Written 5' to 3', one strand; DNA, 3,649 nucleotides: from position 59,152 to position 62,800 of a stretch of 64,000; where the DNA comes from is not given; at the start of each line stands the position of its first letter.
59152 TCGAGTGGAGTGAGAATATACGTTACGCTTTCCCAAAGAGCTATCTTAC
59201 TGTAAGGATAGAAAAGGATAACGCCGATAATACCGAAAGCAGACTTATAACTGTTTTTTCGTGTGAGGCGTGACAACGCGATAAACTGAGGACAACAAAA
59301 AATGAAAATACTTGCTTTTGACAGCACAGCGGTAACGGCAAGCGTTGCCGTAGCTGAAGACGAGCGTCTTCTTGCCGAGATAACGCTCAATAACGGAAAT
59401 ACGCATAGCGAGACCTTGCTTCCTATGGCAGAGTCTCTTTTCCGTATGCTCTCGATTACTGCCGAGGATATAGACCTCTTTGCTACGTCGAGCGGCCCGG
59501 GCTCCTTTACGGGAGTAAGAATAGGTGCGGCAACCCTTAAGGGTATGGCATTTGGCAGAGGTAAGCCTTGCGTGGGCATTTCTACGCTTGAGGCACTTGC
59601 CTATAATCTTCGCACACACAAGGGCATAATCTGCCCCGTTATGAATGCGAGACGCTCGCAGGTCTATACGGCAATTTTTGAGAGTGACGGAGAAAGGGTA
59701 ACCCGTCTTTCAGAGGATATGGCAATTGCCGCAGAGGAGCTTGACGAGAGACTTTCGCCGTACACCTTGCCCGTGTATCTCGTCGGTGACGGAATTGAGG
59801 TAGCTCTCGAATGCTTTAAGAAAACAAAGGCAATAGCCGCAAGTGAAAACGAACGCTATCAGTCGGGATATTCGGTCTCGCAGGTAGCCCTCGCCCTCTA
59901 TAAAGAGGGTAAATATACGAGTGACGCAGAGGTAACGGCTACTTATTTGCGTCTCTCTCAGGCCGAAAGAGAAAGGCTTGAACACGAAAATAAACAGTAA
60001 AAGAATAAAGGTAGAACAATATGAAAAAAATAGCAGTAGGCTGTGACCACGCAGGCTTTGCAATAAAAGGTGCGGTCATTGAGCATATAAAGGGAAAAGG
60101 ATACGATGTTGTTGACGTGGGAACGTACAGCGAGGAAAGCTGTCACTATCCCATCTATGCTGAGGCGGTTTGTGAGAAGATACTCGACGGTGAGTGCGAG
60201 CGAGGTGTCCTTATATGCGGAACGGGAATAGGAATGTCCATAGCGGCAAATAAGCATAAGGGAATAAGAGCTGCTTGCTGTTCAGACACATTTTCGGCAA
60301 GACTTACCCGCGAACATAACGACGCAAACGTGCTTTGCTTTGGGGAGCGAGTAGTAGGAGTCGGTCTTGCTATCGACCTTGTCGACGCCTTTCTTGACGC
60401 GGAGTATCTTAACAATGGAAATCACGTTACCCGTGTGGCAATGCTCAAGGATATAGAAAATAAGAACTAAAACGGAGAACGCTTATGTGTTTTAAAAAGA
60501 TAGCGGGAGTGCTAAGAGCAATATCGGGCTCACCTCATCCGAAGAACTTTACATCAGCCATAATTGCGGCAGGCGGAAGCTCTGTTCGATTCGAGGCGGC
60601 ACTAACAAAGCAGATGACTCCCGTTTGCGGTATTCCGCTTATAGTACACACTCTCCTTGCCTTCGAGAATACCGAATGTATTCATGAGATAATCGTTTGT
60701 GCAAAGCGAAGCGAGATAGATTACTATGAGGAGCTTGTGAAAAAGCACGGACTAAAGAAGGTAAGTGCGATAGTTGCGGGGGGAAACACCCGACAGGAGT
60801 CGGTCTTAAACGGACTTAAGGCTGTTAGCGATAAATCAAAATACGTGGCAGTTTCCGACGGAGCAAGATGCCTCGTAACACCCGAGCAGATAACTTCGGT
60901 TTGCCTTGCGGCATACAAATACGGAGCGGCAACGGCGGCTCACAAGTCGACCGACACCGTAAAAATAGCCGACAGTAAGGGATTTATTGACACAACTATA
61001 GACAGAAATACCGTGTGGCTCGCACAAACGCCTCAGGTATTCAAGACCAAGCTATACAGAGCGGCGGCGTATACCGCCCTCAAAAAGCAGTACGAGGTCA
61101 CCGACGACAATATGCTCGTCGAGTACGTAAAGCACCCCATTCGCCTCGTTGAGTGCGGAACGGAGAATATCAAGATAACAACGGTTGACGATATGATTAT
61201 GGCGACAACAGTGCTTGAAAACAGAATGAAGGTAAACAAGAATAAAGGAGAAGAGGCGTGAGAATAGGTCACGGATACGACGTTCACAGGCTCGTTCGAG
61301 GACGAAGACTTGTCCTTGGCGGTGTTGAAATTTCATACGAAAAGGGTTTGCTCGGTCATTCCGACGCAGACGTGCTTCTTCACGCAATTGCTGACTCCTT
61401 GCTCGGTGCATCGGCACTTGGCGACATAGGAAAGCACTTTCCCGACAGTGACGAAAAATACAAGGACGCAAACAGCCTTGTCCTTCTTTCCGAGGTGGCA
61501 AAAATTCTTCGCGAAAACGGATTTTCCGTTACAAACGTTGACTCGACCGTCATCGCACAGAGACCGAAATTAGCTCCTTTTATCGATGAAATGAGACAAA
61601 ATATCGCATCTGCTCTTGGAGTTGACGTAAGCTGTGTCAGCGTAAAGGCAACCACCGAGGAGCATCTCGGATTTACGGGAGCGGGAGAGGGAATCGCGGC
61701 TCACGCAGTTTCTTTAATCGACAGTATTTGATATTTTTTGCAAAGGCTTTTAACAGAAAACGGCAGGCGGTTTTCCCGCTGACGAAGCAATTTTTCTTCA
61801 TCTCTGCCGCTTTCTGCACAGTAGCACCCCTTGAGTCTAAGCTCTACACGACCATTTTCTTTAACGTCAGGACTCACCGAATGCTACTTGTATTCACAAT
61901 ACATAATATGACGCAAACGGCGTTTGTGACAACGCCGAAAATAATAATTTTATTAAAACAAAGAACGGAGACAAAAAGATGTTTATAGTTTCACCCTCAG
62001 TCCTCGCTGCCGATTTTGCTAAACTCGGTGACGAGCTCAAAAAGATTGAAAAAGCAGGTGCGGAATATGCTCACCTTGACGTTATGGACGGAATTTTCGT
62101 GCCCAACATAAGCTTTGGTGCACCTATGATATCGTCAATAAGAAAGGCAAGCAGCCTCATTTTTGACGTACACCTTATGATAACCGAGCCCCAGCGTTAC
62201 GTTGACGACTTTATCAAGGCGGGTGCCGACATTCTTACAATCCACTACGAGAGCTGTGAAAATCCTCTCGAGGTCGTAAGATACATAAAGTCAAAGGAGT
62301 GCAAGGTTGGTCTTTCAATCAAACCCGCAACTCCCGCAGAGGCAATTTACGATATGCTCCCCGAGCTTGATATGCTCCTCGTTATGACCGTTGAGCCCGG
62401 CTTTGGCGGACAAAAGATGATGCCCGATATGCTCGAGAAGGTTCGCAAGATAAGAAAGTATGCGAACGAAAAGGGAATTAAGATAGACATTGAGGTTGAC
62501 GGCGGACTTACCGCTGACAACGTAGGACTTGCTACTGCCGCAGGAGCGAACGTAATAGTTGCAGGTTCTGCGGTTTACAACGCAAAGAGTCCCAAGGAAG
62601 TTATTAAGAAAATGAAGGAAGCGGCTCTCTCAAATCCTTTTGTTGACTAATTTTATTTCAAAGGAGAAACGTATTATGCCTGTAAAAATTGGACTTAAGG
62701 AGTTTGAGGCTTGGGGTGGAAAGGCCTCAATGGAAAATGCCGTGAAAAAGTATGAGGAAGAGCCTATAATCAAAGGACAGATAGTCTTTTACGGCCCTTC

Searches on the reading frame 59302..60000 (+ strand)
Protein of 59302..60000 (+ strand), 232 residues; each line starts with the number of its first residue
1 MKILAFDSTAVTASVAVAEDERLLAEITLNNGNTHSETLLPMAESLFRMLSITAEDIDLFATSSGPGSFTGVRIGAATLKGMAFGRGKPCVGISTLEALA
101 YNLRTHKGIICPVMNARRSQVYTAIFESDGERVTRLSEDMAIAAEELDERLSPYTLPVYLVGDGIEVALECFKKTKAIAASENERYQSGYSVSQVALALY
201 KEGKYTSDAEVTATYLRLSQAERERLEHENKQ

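Call 60: search_protein_families(library=pfam, proteins=[window:59302-60000:+], max_evalue=0.001)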
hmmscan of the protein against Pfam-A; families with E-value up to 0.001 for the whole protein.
window:59302-60000:+ (232 aa): 1 family
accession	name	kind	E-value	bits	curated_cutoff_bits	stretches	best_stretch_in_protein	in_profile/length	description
PF00814.31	TsaD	-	1.4e-28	100.8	24.8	1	33-181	27-207/264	tRNA N6-adenosine threonylcarbamoyltransferase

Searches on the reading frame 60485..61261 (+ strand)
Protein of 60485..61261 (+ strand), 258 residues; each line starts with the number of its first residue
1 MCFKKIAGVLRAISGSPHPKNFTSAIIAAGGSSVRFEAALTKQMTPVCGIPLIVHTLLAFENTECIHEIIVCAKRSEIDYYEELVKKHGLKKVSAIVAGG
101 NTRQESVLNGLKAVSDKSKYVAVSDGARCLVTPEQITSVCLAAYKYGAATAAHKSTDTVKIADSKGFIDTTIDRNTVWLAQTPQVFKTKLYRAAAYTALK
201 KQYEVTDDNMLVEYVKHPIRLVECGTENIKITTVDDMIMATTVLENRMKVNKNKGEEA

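Call 60: search_protein_families(library=pfam, proteins=[window:60485-61261:+], max_evalue=0.001)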
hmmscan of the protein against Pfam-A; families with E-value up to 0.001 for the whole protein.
window:60485-61261:+ (258 aa): 2 families
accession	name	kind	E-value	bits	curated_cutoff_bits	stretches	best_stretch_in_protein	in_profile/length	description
PF01128.25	IspD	-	1e-51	176.3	27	1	25-245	3-220/221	2-C-methyl-D-erythritol 4-phosphate cytidylyltransferase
PF12804.13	NTP_transf_3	-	1e-09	39.2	27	1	25-158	1-126/160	MobA-like NTP transferase domain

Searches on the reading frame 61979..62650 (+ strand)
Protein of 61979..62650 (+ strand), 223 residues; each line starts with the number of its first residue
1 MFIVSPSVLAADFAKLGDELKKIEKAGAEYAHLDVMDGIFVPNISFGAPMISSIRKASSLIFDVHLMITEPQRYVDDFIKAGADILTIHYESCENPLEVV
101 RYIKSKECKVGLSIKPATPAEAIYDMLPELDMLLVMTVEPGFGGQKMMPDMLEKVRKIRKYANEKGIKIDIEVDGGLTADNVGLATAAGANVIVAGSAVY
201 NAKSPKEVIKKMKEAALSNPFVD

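Call 60: search_protein_families(library=pfam, proteins=[window:61979-62650:+], max_evalue=0.001)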
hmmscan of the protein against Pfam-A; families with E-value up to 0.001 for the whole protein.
window:61979-62650:+ (223 aa): 2 families
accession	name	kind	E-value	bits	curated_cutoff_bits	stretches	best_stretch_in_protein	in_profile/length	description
PF00834.25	Ribul_P_3_epim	-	1.7e-74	250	21.1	1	4-200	2-198/198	Ribulose-phosphate 3 epimerase family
PF00215.30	OMPdecase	-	7.7e-06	26.4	27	1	141-211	149-220/221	Orotidine 5'-phosphate decarboxylase / HUMPS family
